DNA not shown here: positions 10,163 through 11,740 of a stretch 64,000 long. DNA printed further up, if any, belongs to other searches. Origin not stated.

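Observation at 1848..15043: Polyamine-themed divergon combining a Pot-type importer with two GT1 glycosyltransferases, twin cupins, an ALDH and a NylB-like amidase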

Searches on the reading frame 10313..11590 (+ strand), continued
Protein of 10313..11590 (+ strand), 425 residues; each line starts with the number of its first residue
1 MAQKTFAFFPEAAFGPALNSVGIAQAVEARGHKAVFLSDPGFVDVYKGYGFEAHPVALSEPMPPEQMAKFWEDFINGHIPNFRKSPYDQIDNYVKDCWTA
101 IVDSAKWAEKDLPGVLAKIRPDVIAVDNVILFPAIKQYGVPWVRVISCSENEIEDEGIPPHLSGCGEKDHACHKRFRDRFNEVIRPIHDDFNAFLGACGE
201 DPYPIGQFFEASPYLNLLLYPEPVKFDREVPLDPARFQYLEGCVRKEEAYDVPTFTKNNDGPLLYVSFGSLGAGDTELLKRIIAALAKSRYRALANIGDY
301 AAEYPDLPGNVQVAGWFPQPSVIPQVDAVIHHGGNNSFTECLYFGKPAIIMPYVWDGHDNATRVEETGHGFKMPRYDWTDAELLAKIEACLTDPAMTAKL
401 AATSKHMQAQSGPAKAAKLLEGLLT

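Call 28: search_solved_structures(query=window:10313-11590:+, max_evalue=1e-12, show_alignments=5)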
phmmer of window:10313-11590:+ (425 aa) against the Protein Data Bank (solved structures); distinct sequences matched with E-value up to 1e-12: 16.
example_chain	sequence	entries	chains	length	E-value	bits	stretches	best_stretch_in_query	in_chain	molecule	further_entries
7lvy_A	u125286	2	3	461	4.7e-52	180.5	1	7-401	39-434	UDP-glycosyltransferase 203A2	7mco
6pnt_A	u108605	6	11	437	2.3e-30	109.1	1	11-423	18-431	UDP-glycosyltransferase 202A2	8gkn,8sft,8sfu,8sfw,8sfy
3otg_A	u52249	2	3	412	1.5e-19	73.5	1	171-423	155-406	CalG1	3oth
3rsc_A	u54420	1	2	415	5.4e-18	68.3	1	259-424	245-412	CalG2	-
3iaa_A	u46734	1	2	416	5.4e-18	68.3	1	259-424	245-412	CalG2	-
2iya_A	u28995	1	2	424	6.7e-18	68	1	260-424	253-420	OLEANDOMYCIN GLYCOSYLTRANSFERASE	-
6kqw_A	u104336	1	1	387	3.1e-17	65.8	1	184-422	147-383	Uncharacterized UDP-glucosyltransferase YjiC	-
6kqx_A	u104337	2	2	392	3.3e-17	65.7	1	184-422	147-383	Uncharacterized UDP-glucosyltransferase YjiC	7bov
5du2_A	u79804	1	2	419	6.4e-17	64.7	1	205-424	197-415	EspG2 glycosyltransferase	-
7vlb_A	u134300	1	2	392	7.7e-16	61.2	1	190-422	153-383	UDP-glycosyltransferase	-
6j31_A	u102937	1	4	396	2.4e-15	59.6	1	192-422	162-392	kcn28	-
6j32_A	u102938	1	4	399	2.4e-15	59.5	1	192-422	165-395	Kcn28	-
2yjn_A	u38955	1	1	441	3.9e-14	55.6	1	305-423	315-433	GLYCOSYLTRANSFERASE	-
4m83_A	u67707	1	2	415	8e-13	51.2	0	7-422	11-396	Oleandomycin glycosyltransferase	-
4m60_A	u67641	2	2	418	8.2e-13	51.2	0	7-422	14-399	Oleandomycin glycosyltransferase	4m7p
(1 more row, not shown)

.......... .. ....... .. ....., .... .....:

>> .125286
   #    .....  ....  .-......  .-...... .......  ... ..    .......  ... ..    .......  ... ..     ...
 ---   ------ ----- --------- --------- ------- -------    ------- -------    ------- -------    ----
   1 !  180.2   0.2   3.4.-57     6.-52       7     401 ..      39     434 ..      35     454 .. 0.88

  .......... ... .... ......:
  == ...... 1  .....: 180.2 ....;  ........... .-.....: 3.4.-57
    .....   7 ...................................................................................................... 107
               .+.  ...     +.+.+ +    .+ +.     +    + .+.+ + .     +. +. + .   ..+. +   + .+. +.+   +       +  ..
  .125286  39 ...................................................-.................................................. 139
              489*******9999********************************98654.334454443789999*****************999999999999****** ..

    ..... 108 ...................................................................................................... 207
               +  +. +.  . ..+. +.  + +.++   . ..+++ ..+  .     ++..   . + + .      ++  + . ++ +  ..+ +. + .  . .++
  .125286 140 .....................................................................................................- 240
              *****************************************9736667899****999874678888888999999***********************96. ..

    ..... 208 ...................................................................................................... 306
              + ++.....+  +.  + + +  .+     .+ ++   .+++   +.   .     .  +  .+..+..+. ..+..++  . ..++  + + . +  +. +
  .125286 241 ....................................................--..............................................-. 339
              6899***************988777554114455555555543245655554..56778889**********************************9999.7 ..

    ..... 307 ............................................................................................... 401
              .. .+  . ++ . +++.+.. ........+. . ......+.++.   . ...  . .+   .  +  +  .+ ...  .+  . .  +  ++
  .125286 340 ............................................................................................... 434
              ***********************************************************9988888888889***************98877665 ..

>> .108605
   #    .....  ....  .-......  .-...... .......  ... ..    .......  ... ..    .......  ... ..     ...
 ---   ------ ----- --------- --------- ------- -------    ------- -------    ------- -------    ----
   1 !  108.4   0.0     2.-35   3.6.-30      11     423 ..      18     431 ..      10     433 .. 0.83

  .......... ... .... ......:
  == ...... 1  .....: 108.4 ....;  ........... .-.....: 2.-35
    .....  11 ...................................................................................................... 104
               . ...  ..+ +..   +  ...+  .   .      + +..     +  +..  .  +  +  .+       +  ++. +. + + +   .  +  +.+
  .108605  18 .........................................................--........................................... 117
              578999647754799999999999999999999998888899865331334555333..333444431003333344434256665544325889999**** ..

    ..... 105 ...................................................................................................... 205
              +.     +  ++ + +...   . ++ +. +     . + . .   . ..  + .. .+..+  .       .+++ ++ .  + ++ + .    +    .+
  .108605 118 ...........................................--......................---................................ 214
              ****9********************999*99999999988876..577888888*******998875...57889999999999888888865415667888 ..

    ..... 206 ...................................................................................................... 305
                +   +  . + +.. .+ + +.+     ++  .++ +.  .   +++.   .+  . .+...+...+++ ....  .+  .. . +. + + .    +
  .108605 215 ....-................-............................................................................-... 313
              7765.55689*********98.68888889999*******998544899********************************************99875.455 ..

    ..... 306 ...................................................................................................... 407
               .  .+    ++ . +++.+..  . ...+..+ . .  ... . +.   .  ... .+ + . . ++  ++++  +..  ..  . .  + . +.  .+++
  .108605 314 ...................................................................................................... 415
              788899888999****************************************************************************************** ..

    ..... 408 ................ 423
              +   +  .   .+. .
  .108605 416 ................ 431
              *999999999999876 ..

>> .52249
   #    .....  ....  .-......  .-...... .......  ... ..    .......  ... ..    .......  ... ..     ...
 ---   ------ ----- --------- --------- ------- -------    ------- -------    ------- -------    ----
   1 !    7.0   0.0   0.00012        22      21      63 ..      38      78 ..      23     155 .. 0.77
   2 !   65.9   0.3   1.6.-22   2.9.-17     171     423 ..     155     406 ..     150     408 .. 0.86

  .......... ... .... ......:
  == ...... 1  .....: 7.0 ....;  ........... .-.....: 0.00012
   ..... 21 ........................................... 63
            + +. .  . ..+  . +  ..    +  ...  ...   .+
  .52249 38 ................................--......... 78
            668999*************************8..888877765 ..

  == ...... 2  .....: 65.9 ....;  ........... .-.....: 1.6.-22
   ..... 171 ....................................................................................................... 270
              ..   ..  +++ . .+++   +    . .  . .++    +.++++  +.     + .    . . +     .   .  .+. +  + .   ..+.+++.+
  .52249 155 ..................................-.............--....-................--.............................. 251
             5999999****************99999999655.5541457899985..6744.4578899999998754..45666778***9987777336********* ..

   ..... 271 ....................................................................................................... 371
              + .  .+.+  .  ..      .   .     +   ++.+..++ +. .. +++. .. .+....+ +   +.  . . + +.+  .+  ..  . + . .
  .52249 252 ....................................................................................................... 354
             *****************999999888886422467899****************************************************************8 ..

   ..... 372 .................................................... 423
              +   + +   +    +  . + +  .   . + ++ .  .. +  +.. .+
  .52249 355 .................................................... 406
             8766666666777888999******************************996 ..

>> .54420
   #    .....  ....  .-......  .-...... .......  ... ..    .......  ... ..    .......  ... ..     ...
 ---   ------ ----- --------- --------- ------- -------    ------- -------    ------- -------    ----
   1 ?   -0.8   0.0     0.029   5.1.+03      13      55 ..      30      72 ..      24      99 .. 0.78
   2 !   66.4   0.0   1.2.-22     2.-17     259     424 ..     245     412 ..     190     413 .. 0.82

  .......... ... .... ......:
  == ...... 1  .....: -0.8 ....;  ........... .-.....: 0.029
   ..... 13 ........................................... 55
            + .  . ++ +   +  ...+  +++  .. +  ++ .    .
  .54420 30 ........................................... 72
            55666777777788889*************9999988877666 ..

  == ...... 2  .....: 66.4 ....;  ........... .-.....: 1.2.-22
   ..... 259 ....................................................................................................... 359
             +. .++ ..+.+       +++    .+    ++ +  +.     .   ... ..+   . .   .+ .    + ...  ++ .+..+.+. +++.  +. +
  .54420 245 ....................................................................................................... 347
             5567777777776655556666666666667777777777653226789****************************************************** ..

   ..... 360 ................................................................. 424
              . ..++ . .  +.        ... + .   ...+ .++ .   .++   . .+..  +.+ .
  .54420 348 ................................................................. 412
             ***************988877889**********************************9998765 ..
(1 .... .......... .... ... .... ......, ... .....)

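Call 34: search_protein_families(library=pfam, proteins=[L001:13950-15608:+, L001:11577-11978:+, L001:16663-17532:+, L001:17533-18813:-, L033:13523-14425:-], max_evalue=0.001)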
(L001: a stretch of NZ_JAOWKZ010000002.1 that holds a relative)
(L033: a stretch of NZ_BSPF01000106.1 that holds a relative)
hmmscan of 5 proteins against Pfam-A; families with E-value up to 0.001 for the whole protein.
L001:13950-15608:+ (552 aa): 3 families
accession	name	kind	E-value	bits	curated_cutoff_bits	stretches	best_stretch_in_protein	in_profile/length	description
PF01471.23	PG_binding_1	-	1.7e-27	95.8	23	2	496-547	6-57/57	Putative peptidoglycan binding domain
PF08823.16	PG_binding_2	-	9.2e-07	29.5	21.1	1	494-533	17-56/74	Putative peptidoglycan binding domain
PF00656.27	Peptidase_C14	-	0.00011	22.4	21.4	1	23-93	3-80/233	Caspase domain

L001:11577-11978:+ (133 aa): 2 families
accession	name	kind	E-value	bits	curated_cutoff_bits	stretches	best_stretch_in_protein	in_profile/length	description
PF05899.18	Cupin_3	-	1.8e-15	56.8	23.5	1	59-130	3-74/74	EutQ-like cupin domain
PF07883.17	Cupin_2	-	2.6e-05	24.3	27.2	1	81-115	18-51/70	Cupin domain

L001:16663-17532:+ (289 aa): 1 family
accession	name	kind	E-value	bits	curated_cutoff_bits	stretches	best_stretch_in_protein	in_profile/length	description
PF05013.17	FGase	-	1.4e-73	248.2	28.9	1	17-248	2-219/219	N-formylglutamate amidohydrolase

L001:17533-18813:- (426 aa): 5 families
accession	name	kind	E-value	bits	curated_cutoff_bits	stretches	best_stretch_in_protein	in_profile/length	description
PF00817.25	IMS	-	1e-46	158.9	23.2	1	50-195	2-148/148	impB/mucB/samB family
PF11799.13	IMS_C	-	3.4e-30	105.1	20.7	1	282-386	2-105/109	impB/mucB/samB family C-terminal domain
PF21999.2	IMS_HHH_1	-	2.5e-06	28.3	27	1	224-271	5-53/53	DNA polymerase-iota, thumb domain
PF10391.15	DNA_pol_lambd_f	-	3.6e-05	23.9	29.8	1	222-248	6-32/51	Fingers domain of DNA polymerase lambda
PF11798.14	IMS_HHH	-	0.00077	20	24.4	0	209-238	3-32/32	IMS family HHH motif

L033:13523-14425:- (300 aa): 4 families
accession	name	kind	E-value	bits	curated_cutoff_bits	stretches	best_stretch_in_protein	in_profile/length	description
PF13561.12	adh_short_C2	-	1.1e-55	189.2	27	1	59-296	1-234/236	Enoyl-(Acyl carrier protein) reductase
PF00106.31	adh_short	-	1.4e-49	168.7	26.6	1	54-242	2-190/195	short chain dehydrogenase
PF23441.1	SDR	-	9.1e-10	38.8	27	1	58-296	15-254/258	SDR-like rossmann domain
PF08659.16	KR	-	1.2e-05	25.7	22.6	1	56-211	4-159/180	KR domain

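Call 40: search_protein_representatives(protein=window:10313-11590:+)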
Query: 425 residues. Proteins with E-value up to 0.001 (for the whole library): 12179; up to 1e-10: 1605; up to 1e-30: 206. The best 150 are listed.
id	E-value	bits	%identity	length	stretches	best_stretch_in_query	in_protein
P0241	4.6e-217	737.6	74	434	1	4-424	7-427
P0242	3.6e-158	543.5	56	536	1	5-420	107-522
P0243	1.1e-122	426.5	90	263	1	1-201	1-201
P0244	6.4e-120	417.5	66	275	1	4-274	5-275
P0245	2.6e-105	369.3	60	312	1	35-321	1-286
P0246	2.8e-98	346.1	42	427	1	4-418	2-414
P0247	1.2e-97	344.0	67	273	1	48-271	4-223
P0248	2.4e-97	343.1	32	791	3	5-389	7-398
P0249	4.9e-97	342.0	40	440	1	3-423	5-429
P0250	5.9e-90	318.7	39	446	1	4-415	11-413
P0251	1.5e-84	300.9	68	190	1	2-188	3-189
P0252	1.3e-83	297.8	36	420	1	4-423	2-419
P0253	2.9e-83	296.7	49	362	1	8-301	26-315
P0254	1.2e-82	294.6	38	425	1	9-418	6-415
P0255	3.2e-82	293.2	60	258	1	58-290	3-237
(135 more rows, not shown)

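Call 42: find_encoding_contigs(protein=P0249, flank=8000, max_places=2)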
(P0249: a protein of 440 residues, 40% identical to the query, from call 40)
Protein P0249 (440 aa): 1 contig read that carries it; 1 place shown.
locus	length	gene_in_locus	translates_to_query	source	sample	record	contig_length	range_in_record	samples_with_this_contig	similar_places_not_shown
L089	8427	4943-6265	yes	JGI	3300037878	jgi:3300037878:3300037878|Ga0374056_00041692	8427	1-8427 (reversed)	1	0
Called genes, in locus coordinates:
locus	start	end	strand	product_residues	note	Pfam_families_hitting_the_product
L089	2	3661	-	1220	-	?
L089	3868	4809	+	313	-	PF01551:Peptidase_M23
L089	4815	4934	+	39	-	-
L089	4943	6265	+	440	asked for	PF00201:UDPGT, PF04101:Glyco_tran_28_C, PF06722:EryCIII-like_C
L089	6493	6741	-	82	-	-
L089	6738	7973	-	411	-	PF00817:IMS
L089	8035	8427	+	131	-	?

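Call 43: find_encoding_contigs(protein=P0246, flank=8000, max_places=2)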
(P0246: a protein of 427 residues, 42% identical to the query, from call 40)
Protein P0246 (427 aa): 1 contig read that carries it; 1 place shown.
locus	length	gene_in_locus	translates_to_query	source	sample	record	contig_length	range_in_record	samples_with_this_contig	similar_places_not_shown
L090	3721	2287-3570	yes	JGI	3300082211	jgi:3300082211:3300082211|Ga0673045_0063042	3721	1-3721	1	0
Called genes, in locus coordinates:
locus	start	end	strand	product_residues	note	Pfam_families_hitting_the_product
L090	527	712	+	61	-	-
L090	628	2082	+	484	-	PF00078:RVT_1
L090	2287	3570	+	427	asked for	PF00201:UDPGT, PF04101:Glyco_tran_28_C, PF06722:EryCIII-like_C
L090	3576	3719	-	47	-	?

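Call 44: find_encoding_contigs(protein=P0241, flank=10000, max_places=2)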
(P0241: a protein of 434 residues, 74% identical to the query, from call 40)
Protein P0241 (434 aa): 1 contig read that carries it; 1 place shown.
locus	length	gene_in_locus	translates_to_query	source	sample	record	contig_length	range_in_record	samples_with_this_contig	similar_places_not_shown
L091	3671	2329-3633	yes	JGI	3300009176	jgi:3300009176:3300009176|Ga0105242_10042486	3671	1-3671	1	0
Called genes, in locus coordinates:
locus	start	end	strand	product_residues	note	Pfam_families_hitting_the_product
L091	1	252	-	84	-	?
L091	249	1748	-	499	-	PF00171:Aldedh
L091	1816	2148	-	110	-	PF05899:Cupin_3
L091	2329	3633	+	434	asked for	PF00201:UDPGT, PF04101:Glyco_tran_28_C, PF06722:EryCIII-like_C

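Call 45: find_encoding_contigs(protein=P0242, flank=10000, max_places=2)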
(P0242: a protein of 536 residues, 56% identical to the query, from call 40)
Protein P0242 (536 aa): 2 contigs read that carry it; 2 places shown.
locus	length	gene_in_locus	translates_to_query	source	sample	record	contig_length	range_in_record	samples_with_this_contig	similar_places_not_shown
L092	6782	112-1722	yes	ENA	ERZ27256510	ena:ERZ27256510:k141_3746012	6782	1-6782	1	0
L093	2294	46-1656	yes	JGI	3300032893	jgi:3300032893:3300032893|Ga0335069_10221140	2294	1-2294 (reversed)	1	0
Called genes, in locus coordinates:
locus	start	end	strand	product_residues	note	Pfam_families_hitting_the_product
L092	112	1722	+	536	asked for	PF00201:UDPGT, PF06722:EryCIII-like_C, PF04101:Glyco_tran_28_C (faint)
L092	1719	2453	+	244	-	PF05899:Cupin_3, PF07883:Cupin_2 (faint), PF05899:Cupin_3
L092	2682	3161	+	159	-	PF00903:Glyoxalase, PF18029:Glyoxalase_6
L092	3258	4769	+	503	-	PF00171:Aldedh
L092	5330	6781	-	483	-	?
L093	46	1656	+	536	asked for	PF00201:UDPGT, PF06722:EryCIII-like_C, PF04101:Glyco_tran_28_C (faint)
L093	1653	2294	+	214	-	?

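Call 46: search_dna_similar(query=window:10313-11590:+, collection=plasmids, mode=protein, max_evalue=1e-40, max_rows=40)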
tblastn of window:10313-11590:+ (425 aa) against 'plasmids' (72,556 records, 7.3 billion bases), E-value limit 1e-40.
Records with a match: 15; places in all: 24; records where one place covers at least 80% of the query: 14.
Best place of each record, by identity: 80-90% 2; 60-80% 7; <60% 6.
By first word of the organism name: Shinella 3; Rhizobium 2; Sinorhizobium 2; Streptomyces 2; Pararhizobium 1; Ruegeria 1; Natrialba 1; Natronorubrum 1; Nonomuraea 1; Pseudomonas 1.
By predicted mobility (MOB-suite, as given by PLSDB): non-mobilizable 13; mobilizable 2.
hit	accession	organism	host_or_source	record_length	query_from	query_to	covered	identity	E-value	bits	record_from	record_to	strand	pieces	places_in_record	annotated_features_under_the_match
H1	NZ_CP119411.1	Pararhizobium gei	cell culture,Geum aleppicum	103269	1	424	100%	78.8%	0e+0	683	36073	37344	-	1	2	glycosyltransferase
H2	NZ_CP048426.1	Rhizobium daejeonense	Cell,soil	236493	18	424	96%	80.1%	0e+0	702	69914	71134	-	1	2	glycosyltransferase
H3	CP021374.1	Rhizobium sp. ACO-34A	Agave americana L.,cell ...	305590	18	424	96%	80.1%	0e+0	701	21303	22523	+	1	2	glycosyl transferase family 1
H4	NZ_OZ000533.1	Shinella sp. WSC3-e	-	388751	18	424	96%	79.9%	0e+0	698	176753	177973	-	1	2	glycosyltransferase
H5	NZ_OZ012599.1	Shinella sp. WSD5-1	-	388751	18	424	96%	79.9%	0e+0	698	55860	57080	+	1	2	glycosyltransferase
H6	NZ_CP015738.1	Shinella sp. HZN7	-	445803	18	424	96%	79.9%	0e+0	697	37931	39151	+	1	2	glycosyltransferase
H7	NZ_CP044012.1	Sinorhizobium sp. BG8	Prosopis cineraria,pure bacterial ...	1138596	18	425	96%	79.4%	0e+0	686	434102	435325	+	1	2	none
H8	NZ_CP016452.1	Sinorhizobium sp. RAC02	Microbial isolate,Algal phycosphere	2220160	18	424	96%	78.9%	0e+0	686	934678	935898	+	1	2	none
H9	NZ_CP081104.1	Ruegeria conchae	-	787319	1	424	100%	74.3%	0e+0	650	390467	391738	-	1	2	glycosyltransferase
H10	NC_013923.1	Natrialba magadii ATCC 43099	-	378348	18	424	96%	58.2%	1e-160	508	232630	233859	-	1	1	glycosyltransferase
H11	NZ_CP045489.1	Natronorubrum aibiense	single cell,Xinjiang Aibi Salt Lake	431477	18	424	96%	57.9%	2e-159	504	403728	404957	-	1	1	glycosyltransferase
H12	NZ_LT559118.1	Nonomuraea gerenzanensis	-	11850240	19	423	95%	37.2%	3e-77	268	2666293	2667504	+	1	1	none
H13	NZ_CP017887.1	Pseudomonas frederiksbergensis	whole organism,glacial stream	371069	78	425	79%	44.2%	1e-65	298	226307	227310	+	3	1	hypothetical protein | nucleotide disphospho-sugar-binding domain-containing protein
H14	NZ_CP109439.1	Streptomyces sp. NBC_01483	-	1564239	19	421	95%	36.3%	3e-78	271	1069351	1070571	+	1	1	none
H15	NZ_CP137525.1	Streptomyces coeruleorubidus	cell culture,soil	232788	19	421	95%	36.3%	8e-77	266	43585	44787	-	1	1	nucleotide disphospho-sugar-binding domain-containing protein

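Call 47: get_annotated_region(hit=H10, flank=9000)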
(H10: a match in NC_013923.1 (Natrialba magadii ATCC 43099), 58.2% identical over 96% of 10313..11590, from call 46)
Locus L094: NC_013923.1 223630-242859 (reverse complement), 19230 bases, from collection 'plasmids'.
description: Natrialba magadii ATCC 43099 plasmid pNMAG01, complete sequence
organism: Natrialba magadii ATCC 43099 (NCBI taxid 547559)
taxonomy: Archaea; Euryarchaeota; Halobacteria; Halobacteriales; Natrialbaceae; Natrialba; Natrialba magadii; Natrialba magadii ATCC 43099
host: -; source: -; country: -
typing (MOB-suite, as given by PLSDB): non-mobilizable
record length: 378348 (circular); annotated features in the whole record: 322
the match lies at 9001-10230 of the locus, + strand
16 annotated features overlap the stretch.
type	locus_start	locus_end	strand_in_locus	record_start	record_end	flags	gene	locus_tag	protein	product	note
CDS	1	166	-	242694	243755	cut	-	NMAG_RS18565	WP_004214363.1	extracellular solute-binding protein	-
CDS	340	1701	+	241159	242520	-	-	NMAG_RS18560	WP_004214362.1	glutamine synthetase family protein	GO:0006542 - glutamine biosynthetic process [Evidence IEA]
CDS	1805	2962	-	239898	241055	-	-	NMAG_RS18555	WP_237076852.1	FAD-dependent oxidoreductase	-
CDS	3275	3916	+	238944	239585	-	-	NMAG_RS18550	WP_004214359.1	type 1 glutamine amidotransferase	-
CDS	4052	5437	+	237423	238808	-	-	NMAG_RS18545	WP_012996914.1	aspartate aminotransferase family protein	-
CDS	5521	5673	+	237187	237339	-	-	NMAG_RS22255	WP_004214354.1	hypothetical protein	-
CDS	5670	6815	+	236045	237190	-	-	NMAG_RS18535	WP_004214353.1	FAD-dependent oxidoreductase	-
CDS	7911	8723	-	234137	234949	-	-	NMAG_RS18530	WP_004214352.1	IclR family transcriptional regulator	GO:0006355 - regulation of DNA-templated transcription [Evidence IEA]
CDS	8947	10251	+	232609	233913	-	-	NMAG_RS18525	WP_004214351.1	glycosyltransferase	-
CDS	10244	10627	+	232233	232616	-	-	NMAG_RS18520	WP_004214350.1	cupin domain-containing protein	-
CDS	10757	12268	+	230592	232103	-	-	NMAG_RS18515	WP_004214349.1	aldehyde dehydrogenase family protein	-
CDS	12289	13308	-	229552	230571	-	-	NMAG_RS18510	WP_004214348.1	ROK family protein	-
CDS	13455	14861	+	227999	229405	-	-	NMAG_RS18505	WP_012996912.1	phosphoglucomutase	-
CDS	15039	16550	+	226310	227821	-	-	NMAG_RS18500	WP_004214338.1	aldehyde dehydrogenase family protein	-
CDS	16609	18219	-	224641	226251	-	hutH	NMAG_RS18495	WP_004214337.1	histidine ammonia-lyase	GO:0006548 - histidine catabolic process [Evidence IEA]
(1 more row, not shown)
